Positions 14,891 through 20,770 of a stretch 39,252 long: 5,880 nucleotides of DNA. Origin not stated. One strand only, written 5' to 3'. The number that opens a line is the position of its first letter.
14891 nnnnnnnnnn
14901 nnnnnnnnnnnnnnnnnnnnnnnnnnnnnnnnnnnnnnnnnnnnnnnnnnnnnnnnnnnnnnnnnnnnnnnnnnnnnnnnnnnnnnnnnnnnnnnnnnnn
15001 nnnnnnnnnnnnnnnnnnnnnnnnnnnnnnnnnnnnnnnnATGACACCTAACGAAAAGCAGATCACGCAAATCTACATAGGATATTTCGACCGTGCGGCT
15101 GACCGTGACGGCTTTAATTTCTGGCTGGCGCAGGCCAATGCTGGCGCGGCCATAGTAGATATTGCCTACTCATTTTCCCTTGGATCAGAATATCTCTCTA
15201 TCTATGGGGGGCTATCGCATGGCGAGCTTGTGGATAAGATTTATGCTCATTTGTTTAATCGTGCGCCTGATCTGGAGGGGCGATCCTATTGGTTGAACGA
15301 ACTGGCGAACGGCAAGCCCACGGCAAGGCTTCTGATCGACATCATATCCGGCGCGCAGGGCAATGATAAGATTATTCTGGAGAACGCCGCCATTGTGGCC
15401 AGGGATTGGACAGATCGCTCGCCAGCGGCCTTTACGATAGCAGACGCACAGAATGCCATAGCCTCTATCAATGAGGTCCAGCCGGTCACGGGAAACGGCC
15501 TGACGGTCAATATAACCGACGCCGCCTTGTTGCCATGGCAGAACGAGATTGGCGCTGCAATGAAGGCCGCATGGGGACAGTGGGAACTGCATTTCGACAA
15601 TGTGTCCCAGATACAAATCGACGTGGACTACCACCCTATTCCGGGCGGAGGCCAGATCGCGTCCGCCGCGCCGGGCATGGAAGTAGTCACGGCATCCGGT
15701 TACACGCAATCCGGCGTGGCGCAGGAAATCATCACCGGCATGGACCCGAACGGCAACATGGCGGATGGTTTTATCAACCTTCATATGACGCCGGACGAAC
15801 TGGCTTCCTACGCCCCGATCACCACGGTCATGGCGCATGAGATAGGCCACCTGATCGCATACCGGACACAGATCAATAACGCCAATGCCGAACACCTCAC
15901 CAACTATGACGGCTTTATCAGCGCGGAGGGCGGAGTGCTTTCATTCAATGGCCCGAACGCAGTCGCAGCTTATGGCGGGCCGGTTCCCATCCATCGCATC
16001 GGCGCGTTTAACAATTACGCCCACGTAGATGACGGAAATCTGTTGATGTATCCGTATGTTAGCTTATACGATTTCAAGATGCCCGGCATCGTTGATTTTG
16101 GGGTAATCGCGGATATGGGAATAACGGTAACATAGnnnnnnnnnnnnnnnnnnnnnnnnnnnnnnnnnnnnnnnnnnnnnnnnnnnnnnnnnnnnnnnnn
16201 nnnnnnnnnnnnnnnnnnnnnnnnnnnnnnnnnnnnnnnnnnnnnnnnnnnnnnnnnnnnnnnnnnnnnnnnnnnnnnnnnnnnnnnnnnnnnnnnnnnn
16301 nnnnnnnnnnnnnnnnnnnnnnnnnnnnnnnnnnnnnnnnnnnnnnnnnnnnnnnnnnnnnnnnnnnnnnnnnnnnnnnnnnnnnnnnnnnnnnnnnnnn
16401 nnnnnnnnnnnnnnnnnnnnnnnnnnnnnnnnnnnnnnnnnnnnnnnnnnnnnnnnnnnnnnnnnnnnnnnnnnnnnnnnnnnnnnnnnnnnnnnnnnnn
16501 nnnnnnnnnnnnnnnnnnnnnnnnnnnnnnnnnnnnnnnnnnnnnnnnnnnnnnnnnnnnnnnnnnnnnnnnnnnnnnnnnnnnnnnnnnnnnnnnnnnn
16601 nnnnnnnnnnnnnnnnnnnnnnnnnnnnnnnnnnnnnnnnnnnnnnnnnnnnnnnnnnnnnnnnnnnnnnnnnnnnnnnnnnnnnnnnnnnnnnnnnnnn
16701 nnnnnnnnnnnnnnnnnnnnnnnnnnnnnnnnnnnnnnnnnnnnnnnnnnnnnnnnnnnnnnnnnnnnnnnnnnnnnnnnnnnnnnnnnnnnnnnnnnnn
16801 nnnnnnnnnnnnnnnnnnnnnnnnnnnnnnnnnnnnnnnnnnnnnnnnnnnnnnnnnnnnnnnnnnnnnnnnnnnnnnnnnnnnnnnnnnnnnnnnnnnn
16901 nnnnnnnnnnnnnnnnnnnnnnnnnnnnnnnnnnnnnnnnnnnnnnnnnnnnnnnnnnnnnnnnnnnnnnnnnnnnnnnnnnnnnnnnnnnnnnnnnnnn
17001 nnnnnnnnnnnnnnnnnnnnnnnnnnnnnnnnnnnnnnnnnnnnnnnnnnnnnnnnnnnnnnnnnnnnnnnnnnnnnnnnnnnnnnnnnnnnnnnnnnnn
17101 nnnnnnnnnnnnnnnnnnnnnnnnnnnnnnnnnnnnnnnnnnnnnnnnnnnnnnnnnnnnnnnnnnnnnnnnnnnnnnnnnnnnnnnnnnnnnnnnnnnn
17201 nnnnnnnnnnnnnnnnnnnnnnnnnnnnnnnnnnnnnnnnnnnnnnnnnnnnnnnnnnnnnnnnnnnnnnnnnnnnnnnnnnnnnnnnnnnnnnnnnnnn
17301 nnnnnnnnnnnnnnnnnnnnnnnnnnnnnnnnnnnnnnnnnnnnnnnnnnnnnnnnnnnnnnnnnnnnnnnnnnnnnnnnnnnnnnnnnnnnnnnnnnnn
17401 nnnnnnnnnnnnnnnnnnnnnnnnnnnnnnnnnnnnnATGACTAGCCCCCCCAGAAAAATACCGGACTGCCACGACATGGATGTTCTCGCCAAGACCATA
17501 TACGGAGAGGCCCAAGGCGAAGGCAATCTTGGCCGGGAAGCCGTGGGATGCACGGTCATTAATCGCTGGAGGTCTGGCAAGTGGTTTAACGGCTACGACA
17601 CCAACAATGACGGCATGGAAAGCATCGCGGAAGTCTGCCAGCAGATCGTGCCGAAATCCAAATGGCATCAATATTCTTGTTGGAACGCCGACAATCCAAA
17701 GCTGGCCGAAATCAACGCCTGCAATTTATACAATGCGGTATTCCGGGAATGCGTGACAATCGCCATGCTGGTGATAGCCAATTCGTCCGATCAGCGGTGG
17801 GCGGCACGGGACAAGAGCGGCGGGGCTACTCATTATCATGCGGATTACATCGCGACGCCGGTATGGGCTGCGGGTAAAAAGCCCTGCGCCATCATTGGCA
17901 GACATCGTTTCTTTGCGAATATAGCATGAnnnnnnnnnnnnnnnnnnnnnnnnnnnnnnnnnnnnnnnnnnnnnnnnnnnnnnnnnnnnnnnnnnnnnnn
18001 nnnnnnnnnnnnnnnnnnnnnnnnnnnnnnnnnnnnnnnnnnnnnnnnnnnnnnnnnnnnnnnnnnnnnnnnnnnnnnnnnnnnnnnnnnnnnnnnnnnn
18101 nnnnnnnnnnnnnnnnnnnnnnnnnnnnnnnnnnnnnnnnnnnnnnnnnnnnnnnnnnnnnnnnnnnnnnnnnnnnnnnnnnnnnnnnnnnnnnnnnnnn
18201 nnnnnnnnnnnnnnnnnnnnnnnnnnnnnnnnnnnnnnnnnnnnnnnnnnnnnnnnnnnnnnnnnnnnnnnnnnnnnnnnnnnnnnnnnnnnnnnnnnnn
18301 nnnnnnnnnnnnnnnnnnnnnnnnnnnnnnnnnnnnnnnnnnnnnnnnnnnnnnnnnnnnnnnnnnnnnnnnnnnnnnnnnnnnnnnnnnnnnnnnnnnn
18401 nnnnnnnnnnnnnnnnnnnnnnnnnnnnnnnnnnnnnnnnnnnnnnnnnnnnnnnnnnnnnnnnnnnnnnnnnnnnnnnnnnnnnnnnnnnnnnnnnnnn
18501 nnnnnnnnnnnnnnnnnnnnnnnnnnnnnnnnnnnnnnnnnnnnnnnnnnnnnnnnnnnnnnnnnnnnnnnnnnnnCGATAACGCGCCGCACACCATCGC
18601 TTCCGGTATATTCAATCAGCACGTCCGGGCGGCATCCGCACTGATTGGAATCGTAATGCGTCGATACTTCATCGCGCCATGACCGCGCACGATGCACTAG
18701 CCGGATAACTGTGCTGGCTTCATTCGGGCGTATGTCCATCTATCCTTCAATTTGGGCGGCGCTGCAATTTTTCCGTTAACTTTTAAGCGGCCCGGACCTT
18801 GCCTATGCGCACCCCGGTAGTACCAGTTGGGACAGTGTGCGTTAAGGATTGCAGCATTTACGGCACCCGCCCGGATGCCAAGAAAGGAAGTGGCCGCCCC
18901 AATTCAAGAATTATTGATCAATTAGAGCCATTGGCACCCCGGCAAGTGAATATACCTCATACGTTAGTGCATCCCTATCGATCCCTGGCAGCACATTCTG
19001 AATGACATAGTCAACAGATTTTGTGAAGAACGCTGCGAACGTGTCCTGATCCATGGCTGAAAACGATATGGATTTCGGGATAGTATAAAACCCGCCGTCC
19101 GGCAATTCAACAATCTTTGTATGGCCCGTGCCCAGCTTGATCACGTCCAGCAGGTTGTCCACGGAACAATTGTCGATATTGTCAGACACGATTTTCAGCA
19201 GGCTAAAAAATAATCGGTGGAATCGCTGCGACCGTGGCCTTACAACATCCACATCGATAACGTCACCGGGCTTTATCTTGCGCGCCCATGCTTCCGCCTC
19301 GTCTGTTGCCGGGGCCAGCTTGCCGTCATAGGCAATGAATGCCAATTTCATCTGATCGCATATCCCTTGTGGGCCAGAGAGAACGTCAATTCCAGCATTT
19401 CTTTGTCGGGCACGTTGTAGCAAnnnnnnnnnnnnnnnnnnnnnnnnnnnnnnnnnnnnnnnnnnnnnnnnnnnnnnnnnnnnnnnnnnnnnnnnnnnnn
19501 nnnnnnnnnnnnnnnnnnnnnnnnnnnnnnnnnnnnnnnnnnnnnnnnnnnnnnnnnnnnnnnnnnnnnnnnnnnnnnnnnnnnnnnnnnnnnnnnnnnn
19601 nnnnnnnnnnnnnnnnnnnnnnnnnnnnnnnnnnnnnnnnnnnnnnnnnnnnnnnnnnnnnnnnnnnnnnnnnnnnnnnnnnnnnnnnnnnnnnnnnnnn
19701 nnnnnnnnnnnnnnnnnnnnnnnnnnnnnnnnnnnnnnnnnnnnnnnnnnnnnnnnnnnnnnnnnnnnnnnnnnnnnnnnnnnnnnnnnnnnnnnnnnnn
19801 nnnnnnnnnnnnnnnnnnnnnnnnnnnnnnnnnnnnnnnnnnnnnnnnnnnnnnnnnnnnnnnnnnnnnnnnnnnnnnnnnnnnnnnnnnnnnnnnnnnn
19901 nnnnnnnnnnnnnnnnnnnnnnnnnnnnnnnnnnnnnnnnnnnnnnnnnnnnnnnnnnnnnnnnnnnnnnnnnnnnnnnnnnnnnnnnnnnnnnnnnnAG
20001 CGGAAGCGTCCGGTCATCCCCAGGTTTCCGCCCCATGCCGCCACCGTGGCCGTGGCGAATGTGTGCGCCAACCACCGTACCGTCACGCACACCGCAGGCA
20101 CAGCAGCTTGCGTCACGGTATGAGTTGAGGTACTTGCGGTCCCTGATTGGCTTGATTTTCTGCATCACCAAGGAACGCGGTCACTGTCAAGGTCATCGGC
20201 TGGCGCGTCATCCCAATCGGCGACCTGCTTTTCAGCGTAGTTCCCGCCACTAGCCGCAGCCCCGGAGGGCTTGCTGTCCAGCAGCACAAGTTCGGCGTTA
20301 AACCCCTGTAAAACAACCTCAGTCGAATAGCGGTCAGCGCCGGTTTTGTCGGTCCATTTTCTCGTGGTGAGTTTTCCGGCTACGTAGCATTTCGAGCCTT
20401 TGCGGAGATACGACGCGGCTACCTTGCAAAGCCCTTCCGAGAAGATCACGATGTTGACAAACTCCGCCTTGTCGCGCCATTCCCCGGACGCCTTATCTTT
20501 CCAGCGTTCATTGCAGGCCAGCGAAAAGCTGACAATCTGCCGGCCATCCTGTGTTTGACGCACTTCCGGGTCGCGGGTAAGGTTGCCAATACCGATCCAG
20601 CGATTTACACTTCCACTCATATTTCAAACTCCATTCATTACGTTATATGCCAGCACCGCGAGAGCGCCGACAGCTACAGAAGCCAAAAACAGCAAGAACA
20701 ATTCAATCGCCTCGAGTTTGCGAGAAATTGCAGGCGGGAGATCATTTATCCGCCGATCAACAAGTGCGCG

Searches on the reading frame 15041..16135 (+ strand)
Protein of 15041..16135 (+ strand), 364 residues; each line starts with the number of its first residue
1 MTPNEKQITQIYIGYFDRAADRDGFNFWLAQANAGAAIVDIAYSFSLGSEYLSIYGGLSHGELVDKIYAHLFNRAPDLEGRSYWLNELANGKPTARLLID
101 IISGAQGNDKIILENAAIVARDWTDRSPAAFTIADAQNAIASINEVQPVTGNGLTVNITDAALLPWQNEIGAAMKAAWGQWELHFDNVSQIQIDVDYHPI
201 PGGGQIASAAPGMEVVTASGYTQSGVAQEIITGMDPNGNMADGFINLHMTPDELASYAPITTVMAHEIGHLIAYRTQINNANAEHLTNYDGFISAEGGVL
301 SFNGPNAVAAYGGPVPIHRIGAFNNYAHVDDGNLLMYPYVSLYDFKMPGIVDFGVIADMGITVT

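Call 85: search_protein_families(library=pfam, proteins=[window:15041-16135:+], max_evalue=0.01)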
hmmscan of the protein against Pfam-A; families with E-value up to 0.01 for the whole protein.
window:15041-16135:+ (364 aa): 1 family
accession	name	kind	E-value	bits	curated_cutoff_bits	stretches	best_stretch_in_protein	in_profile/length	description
PF13946.11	DUF4214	-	9.9e-13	48.4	23.2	2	44-99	3-60/72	Domain of unknown function (DUF4214)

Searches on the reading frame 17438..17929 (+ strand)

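Call 85: search_protein_families(library=pfam, proteins=[window:17438-17929:+], max_evalue=0.01)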
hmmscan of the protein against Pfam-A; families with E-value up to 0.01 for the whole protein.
window:17438-17929:+ (163 aa): 1 family
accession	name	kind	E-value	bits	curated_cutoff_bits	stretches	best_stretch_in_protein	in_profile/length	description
PF07486.17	Hydrolase_2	-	2.1e-09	38.4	27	1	27-159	1-100/100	Cell Wall Hydrolase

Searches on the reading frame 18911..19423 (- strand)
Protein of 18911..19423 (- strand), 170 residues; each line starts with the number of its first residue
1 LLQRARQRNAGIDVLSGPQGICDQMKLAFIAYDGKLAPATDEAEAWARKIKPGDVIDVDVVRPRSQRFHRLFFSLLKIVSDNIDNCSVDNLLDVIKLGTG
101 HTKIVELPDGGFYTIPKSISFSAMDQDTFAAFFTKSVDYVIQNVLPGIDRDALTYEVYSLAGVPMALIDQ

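Call 20: search_protein_families(library=pfam, proteins=[window:18911-19423:-], max_evalue=0.01)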
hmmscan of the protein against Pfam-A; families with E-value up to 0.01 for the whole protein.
window:18911-19423:- (170 aa): 1 family
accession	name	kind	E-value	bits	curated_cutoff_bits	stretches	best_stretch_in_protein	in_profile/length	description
PF07105.16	DUF1367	-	1.1e-14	55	25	2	33-78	11-56/198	Protein of unknown function (DUF1367)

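Call 21: search_protein_families(library=phrogs, proteins=[window:18911-19423:-], max_evalue=0.001)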
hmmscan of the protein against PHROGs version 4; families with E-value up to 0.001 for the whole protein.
window:18911-19423:- (170 aa): 1 family
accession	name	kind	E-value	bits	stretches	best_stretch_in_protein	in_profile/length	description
phrog_319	-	DNA, RNA and nucleotide metabolism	2.8e-25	89.8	1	32-152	10-144/159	NinB/ Orf homologous recombination mediator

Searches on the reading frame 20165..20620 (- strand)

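Call 20: search_protein_families(library=pfam, proteins=[window:20165-20620:-], max_evalue=0.01)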
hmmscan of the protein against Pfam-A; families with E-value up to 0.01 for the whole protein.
window:20165-20620:- (151 aa): 1 family
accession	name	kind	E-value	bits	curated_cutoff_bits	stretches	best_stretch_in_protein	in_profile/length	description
PF00436.31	SSB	-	1e-31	109.5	26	1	5-105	1-99/104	Single-strand binding protein family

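Call 21: search_protein_families(library=phrogs, proteins=[window:20165-20620:-], max_evalue=0.001)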
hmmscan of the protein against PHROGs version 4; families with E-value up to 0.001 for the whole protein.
window:20165-20620:- (151 aa): 2 families
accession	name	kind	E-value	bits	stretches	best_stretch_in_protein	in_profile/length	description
phrog_44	-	DNA, RNA and nucleotide metabolism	9.1e-42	144.7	1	1-150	83-227/271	single strand DNA binding protein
phrog_25370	-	unknown function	5.7e-08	33.3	1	11-48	8-44/48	-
